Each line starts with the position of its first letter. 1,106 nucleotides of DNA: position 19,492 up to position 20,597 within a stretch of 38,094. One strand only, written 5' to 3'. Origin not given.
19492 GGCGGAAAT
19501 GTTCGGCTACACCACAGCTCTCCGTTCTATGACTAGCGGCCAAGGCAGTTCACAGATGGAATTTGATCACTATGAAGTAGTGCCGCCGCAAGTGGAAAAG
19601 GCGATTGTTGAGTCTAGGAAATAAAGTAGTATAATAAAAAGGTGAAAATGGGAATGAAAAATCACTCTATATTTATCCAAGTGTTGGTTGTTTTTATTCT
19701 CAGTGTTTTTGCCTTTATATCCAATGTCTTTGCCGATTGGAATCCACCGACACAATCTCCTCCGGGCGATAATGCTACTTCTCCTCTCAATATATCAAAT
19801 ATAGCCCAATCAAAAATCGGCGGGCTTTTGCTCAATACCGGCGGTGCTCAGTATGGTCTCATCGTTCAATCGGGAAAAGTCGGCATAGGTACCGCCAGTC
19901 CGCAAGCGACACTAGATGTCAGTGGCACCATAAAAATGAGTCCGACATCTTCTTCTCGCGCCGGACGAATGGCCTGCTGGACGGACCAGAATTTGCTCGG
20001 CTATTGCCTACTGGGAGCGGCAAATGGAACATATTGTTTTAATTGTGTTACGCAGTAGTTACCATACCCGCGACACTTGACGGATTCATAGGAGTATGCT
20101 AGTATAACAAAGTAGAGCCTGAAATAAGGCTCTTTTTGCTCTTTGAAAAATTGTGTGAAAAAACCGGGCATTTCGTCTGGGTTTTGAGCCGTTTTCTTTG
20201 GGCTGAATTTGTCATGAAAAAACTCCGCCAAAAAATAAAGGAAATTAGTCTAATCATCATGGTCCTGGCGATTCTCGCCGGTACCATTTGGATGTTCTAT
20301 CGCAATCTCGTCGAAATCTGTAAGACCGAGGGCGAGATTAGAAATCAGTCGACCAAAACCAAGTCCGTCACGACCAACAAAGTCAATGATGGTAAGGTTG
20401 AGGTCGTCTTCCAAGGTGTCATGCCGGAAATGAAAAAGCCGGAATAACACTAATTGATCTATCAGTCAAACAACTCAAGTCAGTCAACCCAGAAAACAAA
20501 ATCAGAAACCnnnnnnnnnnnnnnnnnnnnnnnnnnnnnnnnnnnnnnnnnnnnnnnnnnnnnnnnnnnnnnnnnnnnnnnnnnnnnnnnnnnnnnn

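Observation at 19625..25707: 6-kb accessory island splits fusA from tuf inside the str operon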

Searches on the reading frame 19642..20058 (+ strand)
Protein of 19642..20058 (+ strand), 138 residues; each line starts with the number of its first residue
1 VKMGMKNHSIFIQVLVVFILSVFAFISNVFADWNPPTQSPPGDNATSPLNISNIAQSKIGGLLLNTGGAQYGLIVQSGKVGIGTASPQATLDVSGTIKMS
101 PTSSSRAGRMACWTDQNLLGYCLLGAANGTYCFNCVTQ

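Call 5: search_protein_families(library=pfam, proteins=[window:19642-20058:+], max_evalue=0.1)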
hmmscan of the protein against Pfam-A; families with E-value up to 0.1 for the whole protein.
window:19642-20058:+ (138 aa): 0 families

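Call 6: search_protein_families(library=ncbifam, proteins=[window:19642-20058:+], max_evalue=0.1)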
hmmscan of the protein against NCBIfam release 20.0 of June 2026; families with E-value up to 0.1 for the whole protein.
window:19642-20058:+ (138 aa): 0 families

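Call 27: find_homologous_proteins(query=window:19642-20058:+, max_evalue=0.001)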
Query window:19642-20058:+ (138 aa): 16 proteins with E <= 0.001 among 108 candidates.
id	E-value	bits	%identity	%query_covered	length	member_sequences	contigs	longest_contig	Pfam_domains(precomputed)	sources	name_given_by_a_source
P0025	7.8e-85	300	100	99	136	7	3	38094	-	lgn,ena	-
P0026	1.7e-72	260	87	97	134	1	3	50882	-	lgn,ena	-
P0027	1.7e-63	231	79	100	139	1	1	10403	-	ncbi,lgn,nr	ncbi:MAG: cohesin domain-containing protein [bacterium]|nr:cohesin domain-containing protein [bacter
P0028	9.8e-63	228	75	97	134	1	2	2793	-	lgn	-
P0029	5.9e-62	226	78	99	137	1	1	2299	-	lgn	-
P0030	6.0e-22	96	59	49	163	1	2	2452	-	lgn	-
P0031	3.9e-19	87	53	67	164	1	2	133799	-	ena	-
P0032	1.7e-18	85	53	68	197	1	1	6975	-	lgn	-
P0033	1.7e-18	85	53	68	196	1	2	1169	-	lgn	-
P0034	1.0e-17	82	69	40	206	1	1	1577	-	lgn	-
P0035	8.6e-17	80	52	68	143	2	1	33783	-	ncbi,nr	ncbi:MAG: hypothetical protein Q7J45_04220, partial [bacterium]|nr:hypothetical protein [bacterium]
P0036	1.8e-14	72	45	64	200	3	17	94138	-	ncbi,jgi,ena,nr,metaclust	ncbi:MAG: hypothetical protein A2825_00965 [Candidatus Taylorbacteria bacterium RIFCSPHIGHO2_01_FULL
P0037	2.0e-14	72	41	80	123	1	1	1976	-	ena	-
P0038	1.4e-13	69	45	64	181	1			-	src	-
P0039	2.4e-12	65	48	72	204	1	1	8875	-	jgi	jgi:hypothetical protein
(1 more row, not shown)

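Call 29: find_encoding_contigs(protein=P0026, flank=10000, max_places=3)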
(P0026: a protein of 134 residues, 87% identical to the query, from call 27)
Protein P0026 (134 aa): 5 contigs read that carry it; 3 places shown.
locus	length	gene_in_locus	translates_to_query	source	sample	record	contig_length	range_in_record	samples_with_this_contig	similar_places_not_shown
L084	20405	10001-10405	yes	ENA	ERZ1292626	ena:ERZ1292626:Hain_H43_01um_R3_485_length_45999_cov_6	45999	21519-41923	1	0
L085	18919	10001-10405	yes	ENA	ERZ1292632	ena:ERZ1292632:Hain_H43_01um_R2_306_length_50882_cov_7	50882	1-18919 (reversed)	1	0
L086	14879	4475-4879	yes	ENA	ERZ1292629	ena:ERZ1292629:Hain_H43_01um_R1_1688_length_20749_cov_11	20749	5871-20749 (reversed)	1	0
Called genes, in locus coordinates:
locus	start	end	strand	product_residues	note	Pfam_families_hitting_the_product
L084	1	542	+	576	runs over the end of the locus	PF01368:DHH, PF02272:DHHA1 (faint), PF17768:RecJ_OB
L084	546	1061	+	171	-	PF00075:RNase_H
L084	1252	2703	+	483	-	PF13567:DUF4131, PF03772:Competence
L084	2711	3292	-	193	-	PF02777:Sod_Fe_C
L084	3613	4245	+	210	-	PF00753:Lactamase_B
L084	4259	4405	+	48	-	-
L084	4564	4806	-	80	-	PF00830:Ribosomal_L28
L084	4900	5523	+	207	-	PF02163:Peptidase_M50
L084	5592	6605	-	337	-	PF03602:Cons_hypoth95 (faint), PF08468:MTS_N, PF05175:MTS, PF06325:PrmA, PF08242:Methyltransf_12 (weak), PF13649:Methyltransf_25, PF13847:Methyltransf_31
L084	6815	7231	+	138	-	PF00164:Ribosom_S12_S23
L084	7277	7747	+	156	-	PF00177:Ribosomal_S7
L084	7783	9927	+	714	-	PF00009:GTP_EFTU, PF03144:GTP_EFTU_D2, PF22042:EF-G_D2, PF14492:EFG_III, PF16658:RF3_C (weak), PF03764:EFG_IV, PF00679:EFG_C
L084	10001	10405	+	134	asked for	-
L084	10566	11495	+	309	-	-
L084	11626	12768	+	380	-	PF13173:AAA_14, PF13635:DUF4143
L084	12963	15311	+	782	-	-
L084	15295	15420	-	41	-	-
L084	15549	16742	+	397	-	PF00009:GTP_EFTU, PF03144:GTP_EFTU_D2, PF03143:GTP_EFTU_D3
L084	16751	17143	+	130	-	PF00338:Ribosomal_S10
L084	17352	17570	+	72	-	-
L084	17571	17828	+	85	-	-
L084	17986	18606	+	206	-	PF00297:Ribosomal_L3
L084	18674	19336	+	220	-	PF00573:Ribosomal_L4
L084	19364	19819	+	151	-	PF00276:Ribosomal_L23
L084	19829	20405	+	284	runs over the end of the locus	PF00181:Ribosomal_L2_N, PF03947:Ribosomal_L2_C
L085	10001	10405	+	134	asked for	-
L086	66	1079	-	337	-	PF03602:Cons_hypoth95 (faint), PF08468:MTS_N, PF05175:MTS, PF06325:PrmA, PF08242:Methyltransf_12 (weak), PF13649:Methyltransf_25, PF13847:Methyltransf_31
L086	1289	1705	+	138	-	PF00164:Ribosom_S12_S23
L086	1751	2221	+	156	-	PF00177:Ribosomal_S7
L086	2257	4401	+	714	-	PF00009:GTP_EFTU, PF03144:GTP_EFTU_D2, PF22042:EF-G_D2, PF14492:EFG_III, PF16658:RF3_C (weak), PF03764:EFG_IV, PF00679:EFG_C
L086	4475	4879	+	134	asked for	-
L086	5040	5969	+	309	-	-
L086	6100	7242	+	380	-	PF13173:AAA_14, PF13635:DUF4143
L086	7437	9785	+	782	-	-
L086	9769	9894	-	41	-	-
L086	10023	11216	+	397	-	PF00009:GTP_EFTU, PF03144:GTP_EFTU_D2, PF03143:GTP_EFTU_D3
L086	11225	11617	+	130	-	PF00338:Ribosomal_S10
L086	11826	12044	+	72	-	-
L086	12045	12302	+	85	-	-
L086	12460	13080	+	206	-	PF00297:Ribosomal_L3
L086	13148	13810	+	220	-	PF00573:Ribosomal_L4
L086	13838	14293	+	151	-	PF00276:Ribosomal_L23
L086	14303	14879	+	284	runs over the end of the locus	PF00181:Ribosomal_L2_N, PF03947:Ribosomal_L2_C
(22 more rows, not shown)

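Call 30: find_encoding_contigs(protein=P0027, flank=10000, max_places=3)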
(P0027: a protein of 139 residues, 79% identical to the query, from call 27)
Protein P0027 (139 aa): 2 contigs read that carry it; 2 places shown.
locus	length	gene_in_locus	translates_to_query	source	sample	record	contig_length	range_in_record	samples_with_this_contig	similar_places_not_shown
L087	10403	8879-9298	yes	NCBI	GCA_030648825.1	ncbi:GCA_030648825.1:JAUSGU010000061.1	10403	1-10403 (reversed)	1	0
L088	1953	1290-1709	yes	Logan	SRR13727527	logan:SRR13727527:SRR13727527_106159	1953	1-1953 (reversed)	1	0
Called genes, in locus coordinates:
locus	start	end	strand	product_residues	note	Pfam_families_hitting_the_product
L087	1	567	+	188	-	PF03772:Competence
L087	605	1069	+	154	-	-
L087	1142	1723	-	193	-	PF02777:Sod_Fe_C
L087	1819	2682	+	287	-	PF00753:Lactamase_B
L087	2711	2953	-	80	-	PF00830:Ribosomal_L28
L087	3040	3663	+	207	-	PF02163:Peptidase_M50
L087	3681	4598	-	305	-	PF08468:MTS_N, PF05175:MTS, PF06325:PrmA, PF13847:Methyltransf_31, PF08242:Methyltransf_12 (weak), PF13649:Methyltransf_25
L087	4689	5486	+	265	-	-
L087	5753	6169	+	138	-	PF00164:Ribosom_S12_S23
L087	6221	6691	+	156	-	PF00177:Ribosomal_S7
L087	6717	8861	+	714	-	PF00009:GTP_EFTU, PF03144:GTP_EFTU_D2, PF22042:EF-G_D2, PF14492:EFG_III, PF16658:RF3_C (faint), PF03764:EFG_IV, PF00679:EFG_C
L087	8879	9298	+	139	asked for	-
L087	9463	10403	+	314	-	?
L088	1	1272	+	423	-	?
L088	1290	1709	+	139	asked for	-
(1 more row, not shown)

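Call 37: search_protein_families(library=pfam, proteins=[L084:10566-11495:+, L087:9463-10401:+, L084:12963-15311:+], max_evalue=0.1)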
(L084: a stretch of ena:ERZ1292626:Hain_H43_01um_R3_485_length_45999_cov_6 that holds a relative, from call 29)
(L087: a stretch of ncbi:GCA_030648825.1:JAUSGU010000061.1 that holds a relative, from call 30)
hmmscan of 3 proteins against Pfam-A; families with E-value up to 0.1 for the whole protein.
L084:10566-11495:+ (309 aa): 0 families

L087:9463-10401:+ (313 aa): 1 family
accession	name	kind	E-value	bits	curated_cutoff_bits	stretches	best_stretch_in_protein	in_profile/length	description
PF00801.26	PKD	-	0.058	13.8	23.5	0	275-311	33-66/80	PKD domain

L084:12963-15311:+ (782 aa): 2 families
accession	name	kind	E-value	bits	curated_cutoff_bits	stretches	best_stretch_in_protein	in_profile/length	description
PF10342.15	Kre9_KNH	-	3.8e-05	24.8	24.6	1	304-386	1-77/94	Kre9/KNH-like N-terminal Ig-like domain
PF14610.12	Psg1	-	7.5e-05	23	30.1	1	294-386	19-111/186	Ykl077w/Psg1 (Pma1 Stabilization in Golgi)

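Call 43: search_protein_families(library=padloc, proteins=[window:19642-20058:+], max_evalue=0.01)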
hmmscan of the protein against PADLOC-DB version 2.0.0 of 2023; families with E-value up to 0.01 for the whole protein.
window:19642-20058:+ (138 aa): 0 families

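Call 44: search_protein_families(library=phrogs, proteins=[window:19642-20058:+, L084:10566-11495:+], max_evalue=0.01)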
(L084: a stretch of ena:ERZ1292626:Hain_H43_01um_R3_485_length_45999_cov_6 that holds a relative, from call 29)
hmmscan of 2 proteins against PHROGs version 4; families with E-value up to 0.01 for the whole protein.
window:19642-20058:+ (138 aa): 4 families
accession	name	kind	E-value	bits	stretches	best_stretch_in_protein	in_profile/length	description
phrog_3269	-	tail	0.00027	20.7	1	73-100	21-48/689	tail protein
phrog_9942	-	tail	0.0003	19.9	1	64-109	172-217/1178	tail fiber protein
phrog_28668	-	unknown function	0.00099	20.1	1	78-103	30-55/153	-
phrog_18345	-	tail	0.0053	16.1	1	74-96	438-460/956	tail fiber protein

L084:10566-11495:+ (309 aa): 0 families

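Call 60: predict_structure(alignment_id=A3)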
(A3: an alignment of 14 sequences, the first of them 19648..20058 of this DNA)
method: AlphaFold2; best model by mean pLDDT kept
length: 136 residues; sequences in the alignment: 14
mean_pLDDT: 52.7   pTM: 0.23
mean pLDDT of the five models: 52.7, 52.2, 49.3, 48.5, 46.9
residues with pLDDT >= 90: 0; 70-90: 18; 50-70: 41; < 50: 77
segments of 3 or more residues with pLDDT < 50: 30-70, 73-105
pLDDT, mean of each block of 10 residues (from residue 1): 65 86 64 44 44 45 44 46 43 40 46 60 53 59
secondary structure, 60 per line:
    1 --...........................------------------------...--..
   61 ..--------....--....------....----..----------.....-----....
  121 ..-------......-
elements in order: H3-29 E54-56 E59-62 E71-74 E77-80 E87-90 E107-111 E117-122 E130-135

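Call 88: find_encoding_contigs(protein=P0031, flank=6000, max_places=2)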
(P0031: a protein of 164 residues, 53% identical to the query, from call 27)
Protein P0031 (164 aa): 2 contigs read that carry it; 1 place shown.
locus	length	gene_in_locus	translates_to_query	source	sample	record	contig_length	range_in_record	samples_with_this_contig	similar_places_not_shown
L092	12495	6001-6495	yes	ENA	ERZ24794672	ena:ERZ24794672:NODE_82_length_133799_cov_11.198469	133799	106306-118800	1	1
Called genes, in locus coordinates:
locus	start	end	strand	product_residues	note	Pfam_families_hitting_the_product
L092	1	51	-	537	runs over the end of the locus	-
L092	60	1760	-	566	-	PF07973:tRNA_SAD, PF00587:tRNA-synt_2b, PF03129:HGTP_anticodon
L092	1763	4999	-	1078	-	PF02811:PHP, PF07733:DNA_pol3_alpha, PF17657:DNA_pol3_finger, PF14579:HHH_6, PF01336:tRNA_anti-codon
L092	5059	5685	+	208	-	PF01351:RNase_HII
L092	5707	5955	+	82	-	-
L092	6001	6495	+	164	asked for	-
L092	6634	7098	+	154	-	-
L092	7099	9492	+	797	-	PF07581:Glug (weak), PF25788:Ig_Rha78A_N (weak)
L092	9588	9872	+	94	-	PF01783:Ribosomal_L32p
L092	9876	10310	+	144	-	PF01029:NusB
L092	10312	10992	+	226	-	PF22935:RM44_endonuclase, PF14622:Ribonucleas_3_3, PF00636:Ribonuclease_3, PF00035:dsrm, PF22892:DSRM_MRPL44 (weak)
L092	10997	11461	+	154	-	-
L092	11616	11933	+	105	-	PF13083:KH_KhpA-B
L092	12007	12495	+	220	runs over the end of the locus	PF01746:tRNA_m1G_MT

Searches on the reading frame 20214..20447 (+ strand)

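Call 5: search_protein_families(library=pfam, proteins=[window:20214-20447:+], max_evalue=0.1)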
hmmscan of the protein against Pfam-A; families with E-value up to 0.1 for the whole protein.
window:20214-20447:+ (77 aa): 0 families

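Call 6: search_protein_families(library=ncbifam, proteins=[window:20214-20447:+], max_evalue=0.1)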
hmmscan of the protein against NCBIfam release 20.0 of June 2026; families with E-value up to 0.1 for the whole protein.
window:20214-20447:+ (77 aa): 2 families
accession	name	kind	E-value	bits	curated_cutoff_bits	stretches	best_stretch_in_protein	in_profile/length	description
NF033861.1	sm_mem_Ecr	equivalog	0.016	15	33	1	10-29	5-24/46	Ecr family regulatory small membrane protein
NF005826.1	PRK07718.1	equivalog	0.051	13.5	140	1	6-67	4-71/143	flagellar basal body-associated protein FliL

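Call 43: search_protein_families(library=padloc, proteins=[window:20214-20447:+], max_evalue=0.01)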
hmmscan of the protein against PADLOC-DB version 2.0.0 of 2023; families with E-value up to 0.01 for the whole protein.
window:20214-20447:+ (77 aa): 0 families

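Call 44: search_protein_families(library=phrogs, proteins=[window:20214-20447:+], max_evalue=0.01)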
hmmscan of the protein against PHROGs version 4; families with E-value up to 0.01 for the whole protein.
window:20214-20447:+ (77 aa): 0 families
